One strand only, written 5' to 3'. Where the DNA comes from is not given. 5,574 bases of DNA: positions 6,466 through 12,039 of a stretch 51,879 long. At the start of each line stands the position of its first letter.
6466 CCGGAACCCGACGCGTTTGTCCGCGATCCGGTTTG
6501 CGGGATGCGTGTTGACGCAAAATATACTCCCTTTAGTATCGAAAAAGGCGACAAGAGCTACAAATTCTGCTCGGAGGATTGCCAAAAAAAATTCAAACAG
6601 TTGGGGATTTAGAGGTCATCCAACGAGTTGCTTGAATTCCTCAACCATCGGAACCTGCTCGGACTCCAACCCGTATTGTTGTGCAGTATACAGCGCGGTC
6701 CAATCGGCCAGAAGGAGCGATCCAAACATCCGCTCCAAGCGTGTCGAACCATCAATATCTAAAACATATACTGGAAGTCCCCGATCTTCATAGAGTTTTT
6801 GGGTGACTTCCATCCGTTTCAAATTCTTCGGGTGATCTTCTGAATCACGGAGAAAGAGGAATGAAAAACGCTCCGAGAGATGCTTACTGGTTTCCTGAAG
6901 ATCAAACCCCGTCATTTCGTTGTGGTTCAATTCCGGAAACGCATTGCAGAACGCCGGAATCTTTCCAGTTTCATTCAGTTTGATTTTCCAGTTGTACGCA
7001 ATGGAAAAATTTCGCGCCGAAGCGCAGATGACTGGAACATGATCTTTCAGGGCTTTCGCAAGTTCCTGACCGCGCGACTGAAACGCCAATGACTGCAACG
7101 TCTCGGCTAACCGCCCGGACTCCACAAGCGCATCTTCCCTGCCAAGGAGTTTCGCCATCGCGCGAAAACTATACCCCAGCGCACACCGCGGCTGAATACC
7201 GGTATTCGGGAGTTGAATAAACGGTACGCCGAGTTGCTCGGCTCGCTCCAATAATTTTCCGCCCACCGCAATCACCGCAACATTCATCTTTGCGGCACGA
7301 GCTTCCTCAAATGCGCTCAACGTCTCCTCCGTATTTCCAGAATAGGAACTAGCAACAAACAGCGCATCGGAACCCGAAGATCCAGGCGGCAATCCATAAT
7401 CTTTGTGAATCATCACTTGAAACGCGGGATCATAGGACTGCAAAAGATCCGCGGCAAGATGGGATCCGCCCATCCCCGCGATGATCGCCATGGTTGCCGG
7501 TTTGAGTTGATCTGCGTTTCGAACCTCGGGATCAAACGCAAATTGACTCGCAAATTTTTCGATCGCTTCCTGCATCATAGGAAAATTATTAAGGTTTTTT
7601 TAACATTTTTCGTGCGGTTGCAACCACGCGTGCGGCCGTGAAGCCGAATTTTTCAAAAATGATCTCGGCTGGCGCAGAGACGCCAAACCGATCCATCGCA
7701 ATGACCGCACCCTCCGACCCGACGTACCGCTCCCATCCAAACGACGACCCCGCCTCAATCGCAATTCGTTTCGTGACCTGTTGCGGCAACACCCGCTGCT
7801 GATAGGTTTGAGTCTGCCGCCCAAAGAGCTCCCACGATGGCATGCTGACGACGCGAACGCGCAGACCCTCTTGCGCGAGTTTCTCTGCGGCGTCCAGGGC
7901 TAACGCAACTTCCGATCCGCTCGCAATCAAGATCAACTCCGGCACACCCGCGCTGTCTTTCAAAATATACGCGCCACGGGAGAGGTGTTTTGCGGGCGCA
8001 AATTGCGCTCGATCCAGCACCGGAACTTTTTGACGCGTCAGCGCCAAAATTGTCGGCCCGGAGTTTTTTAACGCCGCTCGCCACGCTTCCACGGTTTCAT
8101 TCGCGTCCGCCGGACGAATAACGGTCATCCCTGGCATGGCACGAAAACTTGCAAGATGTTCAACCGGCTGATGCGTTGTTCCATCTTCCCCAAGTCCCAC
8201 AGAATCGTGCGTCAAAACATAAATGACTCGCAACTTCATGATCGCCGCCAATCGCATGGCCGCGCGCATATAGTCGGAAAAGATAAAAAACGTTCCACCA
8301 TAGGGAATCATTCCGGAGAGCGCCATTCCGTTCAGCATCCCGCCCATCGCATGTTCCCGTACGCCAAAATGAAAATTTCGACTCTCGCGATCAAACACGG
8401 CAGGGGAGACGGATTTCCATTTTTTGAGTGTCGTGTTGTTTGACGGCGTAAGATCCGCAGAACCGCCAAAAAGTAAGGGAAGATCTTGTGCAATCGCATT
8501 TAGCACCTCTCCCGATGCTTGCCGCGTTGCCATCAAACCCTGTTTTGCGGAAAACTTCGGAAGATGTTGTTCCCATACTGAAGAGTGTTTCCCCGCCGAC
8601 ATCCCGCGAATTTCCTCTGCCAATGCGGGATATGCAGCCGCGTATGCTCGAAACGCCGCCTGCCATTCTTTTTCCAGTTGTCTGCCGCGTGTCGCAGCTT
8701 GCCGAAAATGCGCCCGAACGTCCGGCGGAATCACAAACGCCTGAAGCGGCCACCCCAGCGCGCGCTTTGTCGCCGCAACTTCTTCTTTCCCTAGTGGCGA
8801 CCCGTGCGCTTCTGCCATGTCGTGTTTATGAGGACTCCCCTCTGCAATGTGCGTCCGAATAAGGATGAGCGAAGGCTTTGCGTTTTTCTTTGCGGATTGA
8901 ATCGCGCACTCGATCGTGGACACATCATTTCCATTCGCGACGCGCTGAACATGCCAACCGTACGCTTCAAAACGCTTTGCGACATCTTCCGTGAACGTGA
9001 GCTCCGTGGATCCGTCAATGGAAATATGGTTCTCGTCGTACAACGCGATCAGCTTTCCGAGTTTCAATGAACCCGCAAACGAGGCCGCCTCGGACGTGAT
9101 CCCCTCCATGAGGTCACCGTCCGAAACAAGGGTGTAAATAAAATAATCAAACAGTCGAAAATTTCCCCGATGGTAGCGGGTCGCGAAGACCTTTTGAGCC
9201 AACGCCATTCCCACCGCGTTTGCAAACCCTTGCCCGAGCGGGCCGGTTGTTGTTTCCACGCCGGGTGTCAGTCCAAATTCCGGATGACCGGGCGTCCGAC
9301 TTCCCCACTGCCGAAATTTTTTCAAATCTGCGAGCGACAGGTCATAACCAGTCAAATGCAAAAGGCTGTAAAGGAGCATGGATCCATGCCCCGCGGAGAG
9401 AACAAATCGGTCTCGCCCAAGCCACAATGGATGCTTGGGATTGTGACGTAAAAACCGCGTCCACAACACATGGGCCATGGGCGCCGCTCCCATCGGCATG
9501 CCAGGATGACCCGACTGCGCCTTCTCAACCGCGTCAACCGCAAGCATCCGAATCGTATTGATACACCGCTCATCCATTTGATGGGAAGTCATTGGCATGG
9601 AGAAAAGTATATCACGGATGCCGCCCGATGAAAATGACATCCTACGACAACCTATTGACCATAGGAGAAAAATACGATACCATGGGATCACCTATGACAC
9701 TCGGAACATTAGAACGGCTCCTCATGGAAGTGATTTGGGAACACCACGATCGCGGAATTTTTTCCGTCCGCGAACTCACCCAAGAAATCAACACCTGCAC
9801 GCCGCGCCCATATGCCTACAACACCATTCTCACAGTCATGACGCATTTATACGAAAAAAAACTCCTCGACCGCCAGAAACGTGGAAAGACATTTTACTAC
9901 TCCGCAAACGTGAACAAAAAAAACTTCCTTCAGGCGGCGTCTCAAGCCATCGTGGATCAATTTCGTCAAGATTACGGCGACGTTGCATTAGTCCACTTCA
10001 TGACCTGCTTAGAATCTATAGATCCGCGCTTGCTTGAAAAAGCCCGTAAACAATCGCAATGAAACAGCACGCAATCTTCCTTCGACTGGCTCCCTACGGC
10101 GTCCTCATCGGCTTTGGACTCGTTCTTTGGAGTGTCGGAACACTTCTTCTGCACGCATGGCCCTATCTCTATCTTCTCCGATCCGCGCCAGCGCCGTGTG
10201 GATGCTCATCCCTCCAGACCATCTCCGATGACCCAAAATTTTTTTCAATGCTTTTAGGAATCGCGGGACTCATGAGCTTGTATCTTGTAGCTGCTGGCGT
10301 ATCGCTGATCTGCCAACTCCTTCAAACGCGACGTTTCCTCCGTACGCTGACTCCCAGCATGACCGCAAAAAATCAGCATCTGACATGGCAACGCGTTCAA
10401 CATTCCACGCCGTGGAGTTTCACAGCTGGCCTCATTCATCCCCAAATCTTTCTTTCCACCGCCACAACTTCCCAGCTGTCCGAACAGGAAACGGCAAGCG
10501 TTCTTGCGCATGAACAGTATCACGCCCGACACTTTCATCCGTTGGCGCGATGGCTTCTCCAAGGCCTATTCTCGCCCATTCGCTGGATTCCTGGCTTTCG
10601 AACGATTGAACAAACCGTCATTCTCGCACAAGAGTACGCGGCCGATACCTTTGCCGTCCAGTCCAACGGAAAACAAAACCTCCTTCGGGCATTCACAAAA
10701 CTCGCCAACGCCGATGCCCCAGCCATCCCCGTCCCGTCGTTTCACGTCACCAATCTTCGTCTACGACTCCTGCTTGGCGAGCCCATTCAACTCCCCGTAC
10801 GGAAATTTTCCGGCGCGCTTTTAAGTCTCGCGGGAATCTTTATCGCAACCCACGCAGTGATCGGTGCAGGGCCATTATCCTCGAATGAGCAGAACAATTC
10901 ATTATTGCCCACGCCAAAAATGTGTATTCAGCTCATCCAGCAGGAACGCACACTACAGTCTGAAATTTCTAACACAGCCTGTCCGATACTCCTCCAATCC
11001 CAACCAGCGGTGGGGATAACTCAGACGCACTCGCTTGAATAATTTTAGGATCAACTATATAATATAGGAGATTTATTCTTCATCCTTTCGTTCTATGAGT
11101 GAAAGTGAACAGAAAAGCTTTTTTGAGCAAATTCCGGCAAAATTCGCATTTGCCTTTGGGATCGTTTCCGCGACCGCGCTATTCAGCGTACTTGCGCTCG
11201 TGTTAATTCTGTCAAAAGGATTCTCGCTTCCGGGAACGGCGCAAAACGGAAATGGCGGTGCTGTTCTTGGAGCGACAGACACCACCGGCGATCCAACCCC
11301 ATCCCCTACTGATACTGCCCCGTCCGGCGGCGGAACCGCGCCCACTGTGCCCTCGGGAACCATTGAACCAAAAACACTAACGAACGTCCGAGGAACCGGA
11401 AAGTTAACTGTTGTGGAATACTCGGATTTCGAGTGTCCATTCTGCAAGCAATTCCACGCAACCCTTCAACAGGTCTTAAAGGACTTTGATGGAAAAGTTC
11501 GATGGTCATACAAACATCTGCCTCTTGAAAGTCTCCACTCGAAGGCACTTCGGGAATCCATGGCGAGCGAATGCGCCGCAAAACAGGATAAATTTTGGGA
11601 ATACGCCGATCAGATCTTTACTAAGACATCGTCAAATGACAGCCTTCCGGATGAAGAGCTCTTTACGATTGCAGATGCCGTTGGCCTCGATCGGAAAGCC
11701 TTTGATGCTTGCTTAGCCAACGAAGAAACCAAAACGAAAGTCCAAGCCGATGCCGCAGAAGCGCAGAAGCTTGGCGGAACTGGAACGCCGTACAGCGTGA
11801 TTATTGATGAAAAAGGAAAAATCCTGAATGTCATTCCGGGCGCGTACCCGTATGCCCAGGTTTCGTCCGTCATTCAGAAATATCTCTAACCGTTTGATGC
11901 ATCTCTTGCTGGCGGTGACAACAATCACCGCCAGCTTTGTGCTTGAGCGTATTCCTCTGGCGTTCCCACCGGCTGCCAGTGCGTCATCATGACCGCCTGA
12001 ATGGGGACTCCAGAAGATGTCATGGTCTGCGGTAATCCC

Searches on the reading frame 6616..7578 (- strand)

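Call 81: search_protein_families(library=pfam, proteins=[window:6616-7578:-], max_evalue=0.001)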
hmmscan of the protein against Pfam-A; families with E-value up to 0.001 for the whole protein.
window:6616-7578:- (320 aa): 1 family
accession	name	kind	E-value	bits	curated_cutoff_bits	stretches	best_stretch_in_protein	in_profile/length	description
PF10432.14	bact-PGI_C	-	1.1e-39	136.2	24.5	1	167-317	2-149/151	Bacterial phospho-glucose isomerase C-terminal SIS domain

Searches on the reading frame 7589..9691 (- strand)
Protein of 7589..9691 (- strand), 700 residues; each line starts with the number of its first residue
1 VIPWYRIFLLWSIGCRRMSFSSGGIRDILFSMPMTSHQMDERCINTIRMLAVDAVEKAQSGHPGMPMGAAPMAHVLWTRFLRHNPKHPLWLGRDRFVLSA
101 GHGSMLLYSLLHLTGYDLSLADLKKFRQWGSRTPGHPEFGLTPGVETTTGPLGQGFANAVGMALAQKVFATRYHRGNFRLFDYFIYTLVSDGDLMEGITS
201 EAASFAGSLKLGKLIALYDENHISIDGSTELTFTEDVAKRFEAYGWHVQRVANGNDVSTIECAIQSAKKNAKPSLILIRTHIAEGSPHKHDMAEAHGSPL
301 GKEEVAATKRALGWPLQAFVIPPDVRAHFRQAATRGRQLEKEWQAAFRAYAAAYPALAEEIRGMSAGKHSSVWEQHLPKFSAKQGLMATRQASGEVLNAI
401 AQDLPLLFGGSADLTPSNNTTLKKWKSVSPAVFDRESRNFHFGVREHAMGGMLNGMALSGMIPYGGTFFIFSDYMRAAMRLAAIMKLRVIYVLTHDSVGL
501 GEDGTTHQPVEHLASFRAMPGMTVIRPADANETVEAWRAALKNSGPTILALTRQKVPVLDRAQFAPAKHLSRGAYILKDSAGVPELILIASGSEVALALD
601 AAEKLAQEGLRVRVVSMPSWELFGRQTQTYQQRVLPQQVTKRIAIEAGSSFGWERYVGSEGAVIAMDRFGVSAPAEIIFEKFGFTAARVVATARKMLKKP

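Call 81: search_protein_families(library=pfam, proteins=[window:7589-9691:-], max_evalue=0.001)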
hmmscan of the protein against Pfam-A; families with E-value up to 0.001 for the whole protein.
window:7589-9691:- (700 aa): 4 families
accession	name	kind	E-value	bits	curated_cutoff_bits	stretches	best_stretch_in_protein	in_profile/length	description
PF00456.26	Transketolase_N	-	1.1e-144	481.9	22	1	40-368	2-332/334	Transketolase, thiamine diphosphate binding domain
PF02779.29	Transket_pyr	-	3.3e-56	190.1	27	1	387-557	3-173/174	Transketolase, pyrimidine binding domain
PF22613.1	Transketolase_C_1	-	1.7e-44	151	27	1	573-685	1-113/113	Transketolase-like TK C-terminal domain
PF02780.25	Transketolase_C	-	9.4e-12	45.4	25.9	1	584-689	10-124/124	Transketolase, C-terminal domain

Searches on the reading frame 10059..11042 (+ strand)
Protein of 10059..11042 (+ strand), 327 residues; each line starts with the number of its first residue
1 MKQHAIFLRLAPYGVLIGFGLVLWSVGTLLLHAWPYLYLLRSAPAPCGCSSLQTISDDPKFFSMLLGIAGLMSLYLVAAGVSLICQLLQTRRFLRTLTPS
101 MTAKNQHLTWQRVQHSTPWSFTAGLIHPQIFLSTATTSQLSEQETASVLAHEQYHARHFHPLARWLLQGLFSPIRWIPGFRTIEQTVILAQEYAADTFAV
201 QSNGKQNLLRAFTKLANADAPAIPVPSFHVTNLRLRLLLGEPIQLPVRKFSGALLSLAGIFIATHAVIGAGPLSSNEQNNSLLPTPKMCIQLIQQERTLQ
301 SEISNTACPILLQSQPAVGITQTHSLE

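Call 81: search_protein_families(library=pfam, proteins=[window:10059-11042:+], max_evalue=0.001)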
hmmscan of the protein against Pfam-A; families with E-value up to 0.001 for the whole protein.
window:10059-11042:+ (327 aa): 2 families
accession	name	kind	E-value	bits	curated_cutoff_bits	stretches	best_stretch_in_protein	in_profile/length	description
PF05569.17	Peptidase_M56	-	1.5e-08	34.6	31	1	113-201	163-249/296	BlaR1 peptidase M56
PF01435.24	Peptidase_M48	-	4.5e-07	30.3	20.3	1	98-170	15-90/186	Peptidase family M48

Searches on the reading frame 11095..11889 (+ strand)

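Call 81: search_protein_families(library=pfam, proteins=[window:11095-11889:+], max_evalue=0.001)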
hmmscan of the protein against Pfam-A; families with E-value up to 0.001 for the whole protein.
window:11095-11889:+ (264 aa): 3 families
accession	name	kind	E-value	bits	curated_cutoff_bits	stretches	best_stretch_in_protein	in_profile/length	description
PF13462.12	Thioredoxin_4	-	3.3e-22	79.9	23.2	1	103-240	14-148/165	Thioredoxin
PF01323.26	DSBA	-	2.5e-18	67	25.6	1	105-260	1-190/191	DSBA-like thioredoxin domain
PF13098.12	Thioredoxin_2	-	2.2e-10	41.2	27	1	99-258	2-102/104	Thioredoxin-like domain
